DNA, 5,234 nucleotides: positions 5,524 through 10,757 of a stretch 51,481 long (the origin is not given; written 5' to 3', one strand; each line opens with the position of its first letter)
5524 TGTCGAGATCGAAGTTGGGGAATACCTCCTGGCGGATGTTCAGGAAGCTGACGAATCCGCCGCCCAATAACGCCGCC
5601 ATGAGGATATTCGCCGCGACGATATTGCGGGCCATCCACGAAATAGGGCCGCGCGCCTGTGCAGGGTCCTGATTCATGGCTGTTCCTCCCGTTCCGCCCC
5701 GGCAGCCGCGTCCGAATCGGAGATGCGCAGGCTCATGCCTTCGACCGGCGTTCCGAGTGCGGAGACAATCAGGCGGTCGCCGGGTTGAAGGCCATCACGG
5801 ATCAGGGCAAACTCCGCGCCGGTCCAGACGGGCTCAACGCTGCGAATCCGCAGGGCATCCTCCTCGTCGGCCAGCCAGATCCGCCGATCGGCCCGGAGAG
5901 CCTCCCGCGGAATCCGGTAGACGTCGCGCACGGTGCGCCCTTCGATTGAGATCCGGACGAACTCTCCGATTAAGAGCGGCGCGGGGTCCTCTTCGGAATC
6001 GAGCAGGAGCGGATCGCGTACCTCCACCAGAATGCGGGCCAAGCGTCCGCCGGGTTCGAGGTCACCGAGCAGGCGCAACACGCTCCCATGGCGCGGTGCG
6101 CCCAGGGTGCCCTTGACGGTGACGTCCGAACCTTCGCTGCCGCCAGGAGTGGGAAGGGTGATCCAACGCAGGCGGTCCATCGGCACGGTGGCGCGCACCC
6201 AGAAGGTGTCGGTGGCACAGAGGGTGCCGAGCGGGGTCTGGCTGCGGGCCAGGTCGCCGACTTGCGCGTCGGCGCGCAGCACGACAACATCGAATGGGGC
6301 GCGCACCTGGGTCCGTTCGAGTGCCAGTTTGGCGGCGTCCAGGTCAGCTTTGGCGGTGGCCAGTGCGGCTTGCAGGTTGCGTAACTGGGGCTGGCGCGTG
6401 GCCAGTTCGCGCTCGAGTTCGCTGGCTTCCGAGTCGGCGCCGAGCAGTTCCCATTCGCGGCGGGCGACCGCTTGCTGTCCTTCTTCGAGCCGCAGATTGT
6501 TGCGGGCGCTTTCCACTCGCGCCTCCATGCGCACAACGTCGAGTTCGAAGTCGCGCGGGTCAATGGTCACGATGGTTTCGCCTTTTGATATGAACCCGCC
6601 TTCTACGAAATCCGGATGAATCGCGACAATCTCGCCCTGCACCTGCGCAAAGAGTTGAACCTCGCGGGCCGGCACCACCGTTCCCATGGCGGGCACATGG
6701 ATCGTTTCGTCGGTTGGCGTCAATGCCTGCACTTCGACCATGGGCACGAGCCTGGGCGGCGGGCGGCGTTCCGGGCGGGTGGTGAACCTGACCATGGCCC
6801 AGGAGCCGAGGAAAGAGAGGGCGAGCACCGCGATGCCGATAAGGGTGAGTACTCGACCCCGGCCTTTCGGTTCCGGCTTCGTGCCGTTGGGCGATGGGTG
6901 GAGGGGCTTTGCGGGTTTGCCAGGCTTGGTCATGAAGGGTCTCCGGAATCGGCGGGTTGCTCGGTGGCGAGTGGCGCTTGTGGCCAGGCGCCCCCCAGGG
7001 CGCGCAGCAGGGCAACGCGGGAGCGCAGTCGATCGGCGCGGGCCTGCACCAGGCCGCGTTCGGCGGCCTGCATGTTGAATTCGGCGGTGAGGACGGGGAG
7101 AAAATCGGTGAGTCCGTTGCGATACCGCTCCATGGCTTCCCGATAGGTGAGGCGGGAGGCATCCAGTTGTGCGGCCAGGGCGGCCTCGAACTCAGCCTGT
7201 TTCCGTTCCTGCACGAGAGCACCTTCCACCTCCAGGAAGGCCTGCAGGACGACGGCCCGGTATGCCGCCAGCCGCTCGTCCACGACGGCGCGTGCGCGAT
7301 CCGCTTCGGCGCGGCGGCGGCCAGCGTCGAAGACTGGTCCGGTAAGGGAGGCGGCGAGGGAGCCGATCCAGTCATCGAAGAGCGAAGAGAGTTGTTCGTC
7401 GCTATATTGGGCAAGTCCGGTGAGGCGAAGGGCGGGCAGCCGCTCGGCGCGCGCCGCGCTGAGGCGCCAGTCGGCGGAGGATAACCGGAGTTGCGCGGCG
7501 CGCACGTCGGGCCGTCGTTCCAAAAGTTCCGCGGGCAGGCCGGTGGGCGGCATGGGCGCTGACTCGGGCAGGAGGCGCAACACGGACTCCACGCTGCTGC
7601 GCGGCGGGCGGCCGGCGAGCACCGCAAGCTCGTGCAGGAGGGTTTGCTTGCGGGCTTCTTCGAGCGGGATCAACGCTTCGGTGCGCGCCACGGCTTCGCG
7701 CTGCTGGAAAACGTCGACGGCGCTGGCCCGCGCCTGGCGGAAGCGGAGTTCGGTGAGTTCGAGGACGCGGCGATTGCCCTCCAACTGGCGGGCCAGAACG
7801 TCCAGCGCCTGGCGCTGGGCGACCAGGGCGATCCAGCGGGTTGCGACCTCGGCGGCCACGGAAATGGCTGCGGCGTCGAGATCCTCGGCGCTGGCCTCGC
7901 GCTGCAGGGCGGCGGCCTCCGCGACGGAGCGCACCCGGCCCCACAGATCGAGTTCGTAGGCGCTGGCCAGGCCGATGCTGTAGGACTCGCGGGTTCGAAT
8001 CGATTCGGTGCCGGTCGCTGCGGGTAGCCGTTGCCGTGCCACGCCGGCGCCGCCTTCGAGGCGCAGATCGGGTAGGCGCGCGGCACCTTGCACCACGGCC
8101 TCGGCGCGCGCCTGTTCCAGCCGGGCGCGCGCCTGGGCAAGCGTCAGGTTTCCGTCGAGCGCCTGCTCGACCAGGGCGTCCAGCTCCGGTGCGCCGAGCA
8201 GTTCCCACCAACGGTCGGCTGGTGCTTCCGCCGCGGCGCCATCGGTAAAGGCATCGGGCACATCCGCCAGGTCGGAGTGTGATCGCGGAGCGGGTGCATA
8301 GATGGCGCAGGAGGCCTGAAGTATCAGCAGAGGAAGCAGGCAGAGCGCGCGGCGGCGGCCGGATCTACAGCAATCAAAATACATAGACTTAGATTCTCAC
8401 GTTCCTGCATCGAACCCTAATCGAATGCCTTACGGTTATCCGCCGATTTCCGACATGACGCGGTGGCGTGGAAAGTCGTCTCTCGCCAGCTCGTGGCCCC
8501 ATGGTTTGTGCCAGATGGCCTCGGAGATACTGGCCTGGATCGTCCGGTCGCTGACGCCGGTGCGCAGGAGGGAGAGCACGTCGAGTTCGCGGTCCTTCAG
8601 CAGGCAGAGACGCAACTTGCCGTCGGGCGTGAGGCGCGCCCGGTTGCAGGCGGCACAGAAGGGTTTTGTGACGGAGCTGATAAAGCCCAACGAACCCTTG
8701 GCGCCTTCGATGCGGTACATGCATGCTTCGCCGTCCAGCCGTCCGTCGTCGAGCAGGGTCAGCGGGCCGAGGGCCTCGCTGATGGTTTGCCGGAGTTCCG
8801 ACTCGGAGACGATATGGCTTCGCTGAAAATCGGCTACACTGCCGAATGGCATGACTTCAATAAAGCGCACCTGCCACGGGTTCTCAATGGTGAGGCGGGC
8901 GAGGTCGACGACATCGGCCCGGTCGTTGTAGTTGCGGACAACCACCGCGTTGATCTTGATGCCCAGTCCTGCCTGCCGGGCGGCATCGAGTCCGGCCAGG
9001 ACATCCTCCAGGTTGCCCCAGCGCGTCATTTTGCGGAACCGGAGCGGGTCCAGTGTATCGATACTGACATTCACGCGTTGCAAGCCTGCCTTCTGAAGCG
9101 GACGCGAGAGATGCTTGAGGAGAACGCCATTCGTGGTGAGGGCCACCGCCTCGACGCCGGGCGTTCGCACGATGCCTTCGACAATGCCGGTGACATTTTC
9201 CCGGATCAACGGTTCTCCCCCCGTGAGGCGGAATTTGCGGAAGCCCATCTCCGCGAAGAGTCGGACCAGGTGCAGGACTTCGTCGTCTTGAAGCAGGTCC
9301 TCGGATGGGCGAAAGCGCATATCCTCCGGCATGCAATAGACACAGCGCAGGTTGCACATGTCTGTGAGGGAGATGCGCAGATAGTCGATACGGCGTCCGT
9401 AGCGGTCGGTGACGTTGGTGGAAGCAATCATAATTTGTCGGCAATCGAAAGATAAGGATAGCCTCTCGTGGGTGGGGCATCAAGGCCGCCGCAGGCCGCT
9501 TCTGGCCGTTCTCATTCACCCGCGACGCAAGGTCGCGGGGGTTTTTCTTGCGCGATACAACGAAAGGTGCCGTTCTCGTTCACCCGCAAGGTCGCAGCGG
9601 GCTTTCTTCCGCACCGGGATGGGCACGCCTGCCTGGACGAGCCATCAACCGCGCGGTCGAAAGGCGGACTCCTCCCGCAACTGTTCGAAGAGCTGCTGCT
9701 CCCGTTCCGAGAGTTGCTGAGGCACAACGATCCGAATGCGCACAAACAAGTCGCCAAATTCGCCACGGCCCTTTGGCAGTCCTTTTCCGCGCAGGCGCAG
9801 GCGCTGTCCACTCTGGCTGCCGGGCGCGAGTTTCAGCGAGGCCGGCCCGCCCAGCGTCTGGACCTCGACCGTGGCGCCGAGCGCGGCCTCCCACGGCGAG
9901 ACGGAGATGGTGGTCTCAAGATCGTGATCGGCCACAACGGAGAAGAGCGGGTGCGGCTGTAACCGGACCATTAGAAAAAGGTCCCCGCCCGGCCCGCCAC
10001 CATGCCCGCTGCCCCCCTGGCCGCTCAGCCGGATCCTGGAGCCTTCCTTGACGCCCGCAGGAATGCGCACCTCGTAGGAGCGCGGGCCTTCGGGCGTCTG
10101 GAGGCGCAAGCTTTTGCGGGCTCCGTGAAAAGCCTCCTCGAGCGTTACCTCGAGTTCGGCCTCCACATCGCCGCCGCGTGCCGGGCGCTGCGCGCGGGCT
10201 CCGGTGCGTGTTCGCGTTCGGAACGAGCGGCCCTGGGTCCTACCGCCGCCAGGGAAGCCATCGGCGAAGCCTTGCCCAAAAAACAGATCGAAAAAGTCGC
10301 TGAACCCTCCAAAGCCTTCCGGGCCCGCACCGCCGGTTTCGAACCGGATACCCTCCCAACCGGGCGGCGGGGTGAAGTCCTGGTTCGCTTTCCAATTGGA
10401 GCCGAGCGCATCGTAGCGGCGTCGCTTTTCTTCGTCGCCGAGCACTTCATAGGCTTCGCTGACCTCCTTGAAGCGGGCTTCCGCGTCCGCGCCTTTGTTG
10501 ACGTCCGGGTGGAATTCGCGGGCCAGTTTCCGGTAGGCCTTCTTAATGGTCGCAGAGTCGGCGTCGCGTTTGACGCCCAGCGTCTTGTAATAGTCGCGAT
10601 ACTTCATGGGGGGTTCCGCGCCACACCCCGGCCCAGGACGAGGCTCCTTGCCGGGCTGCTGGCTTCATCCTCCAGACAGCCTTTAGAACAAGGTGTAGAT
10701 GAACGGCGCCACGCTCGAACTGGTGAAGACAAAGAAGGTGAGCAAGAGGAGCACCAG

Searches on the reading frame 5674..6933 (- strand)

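Call 12: search_protein_families(library=pfam, proteins=[window:5674-6933:-], max_evalue=0.001)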
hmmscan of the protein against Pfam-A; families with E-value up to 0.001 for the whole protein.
window:5674-6933:- (419 aa): 2 families
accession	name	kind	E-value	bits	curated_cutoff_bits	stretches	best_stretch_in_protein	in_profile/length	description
PF13437.12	HlyD_3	-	7.8e-18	65.6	22.2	1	210-323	2-106/106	HlyD family secretion protein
PF16576.10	HlyD_D23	-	2.2e-07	30.8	30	1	94-307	22-203/214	Barrel-sandwich domain of CusB or HlyD membrane-fusion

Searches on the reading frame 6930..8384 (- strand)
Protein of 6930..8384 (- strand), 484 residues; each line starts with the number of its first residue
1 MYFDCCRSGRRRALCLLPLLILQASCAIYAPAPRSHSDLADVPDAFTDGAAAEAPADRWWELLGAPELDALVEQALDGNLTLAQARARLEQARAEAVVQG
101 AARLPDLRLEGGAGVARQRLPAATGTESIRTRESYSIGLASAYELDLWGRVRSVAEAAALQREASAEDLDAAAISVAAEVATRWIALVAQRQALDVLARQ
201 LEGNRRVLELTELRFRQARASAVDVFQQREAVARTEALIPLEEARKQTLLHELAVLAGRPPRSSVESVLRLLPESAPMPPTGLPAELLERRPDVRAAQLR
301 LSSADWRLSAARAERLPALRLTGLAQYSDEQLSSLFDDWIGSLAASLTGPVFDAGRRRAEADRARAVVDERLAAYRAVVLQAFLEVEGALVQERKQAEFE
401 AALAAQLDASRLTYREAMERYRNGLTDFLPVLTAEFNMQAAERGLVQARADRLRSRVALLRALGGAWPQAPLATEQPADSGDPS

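Call 10: search_protein_families(library=pfam, proteins=[window:6930-8384:-], max_evalue=0.001)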
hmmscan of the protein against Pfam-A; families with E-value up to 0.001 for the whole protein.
window:6930-8384:- (484 aa): 1 family
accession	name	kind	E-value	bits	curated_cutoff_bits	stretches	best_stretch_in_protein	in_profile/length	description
PF02321.23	OEP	-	1.4e-41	142.8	22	2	284-464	5-187/187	Outer membrane efflux protein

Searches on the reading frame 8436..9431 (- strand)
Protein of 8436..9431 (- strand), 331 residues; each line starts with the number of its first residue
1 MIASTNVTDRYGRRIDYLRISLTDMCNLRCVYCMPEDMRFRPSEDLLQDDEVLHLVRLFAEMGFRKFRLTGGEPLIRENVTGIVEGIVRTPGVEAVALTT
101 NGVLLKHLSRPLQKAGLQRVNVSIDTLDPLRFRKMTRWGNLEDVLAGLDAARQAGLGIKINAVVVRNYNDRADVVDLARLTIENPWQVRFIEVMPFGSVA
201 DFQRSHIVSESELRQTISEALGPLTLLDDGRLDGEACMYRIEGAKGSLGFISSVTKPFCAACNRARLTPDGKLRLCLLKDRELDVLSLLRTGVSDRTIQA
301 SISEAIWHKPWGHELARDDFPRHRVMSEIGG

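Call 12: search_protein_families(library=pfam, proteins=[window:8436-9431:-], max_evalue=0.001)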
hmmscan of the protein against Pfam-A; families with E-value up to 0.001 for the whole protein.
window:8436-9431:- (331 aa): 4 families
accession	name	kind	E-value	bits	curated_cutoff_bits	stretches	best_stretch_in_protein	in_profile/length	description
PF06463.18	Mob_synth_C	-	1.4e-33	116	37.4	1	187-314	2-127/128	Molybdenum Cofactor Synthesis C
PF04055.27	Radical_SAM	-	1.5e-30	107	29.5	1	20-173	1-161/166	Radical SAM superfamily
PF13353.11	Fer4_12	-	2.4e-07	31.5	22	1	24-125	13-114/137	4Fe-4S single cluster domain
PF19238.5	Radical_SAM_2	-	0.00096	19.3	26.7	0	113-173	73-133/151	Radical SAM-like domain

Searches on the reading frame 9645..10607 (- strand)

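Call 12: search_protein_families(library=pfam, proteins=[window:9645-10607:-], max_evalue=0.001)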
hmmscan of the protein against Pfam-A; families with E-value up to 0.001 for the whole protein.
window:9645-10607:- (320 aa): 2 families
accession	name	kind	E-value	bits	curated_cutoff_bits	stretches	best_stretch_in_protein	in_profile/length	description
PF01556.23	DnaJ_C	-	3.8e-43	147.6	26.6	1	148-296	1-152/152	DnaJ C terminal domain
PF00226.36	DnaJ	-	7.4e-26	90.5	27.8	1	5-66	1-63/63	DnaJ domain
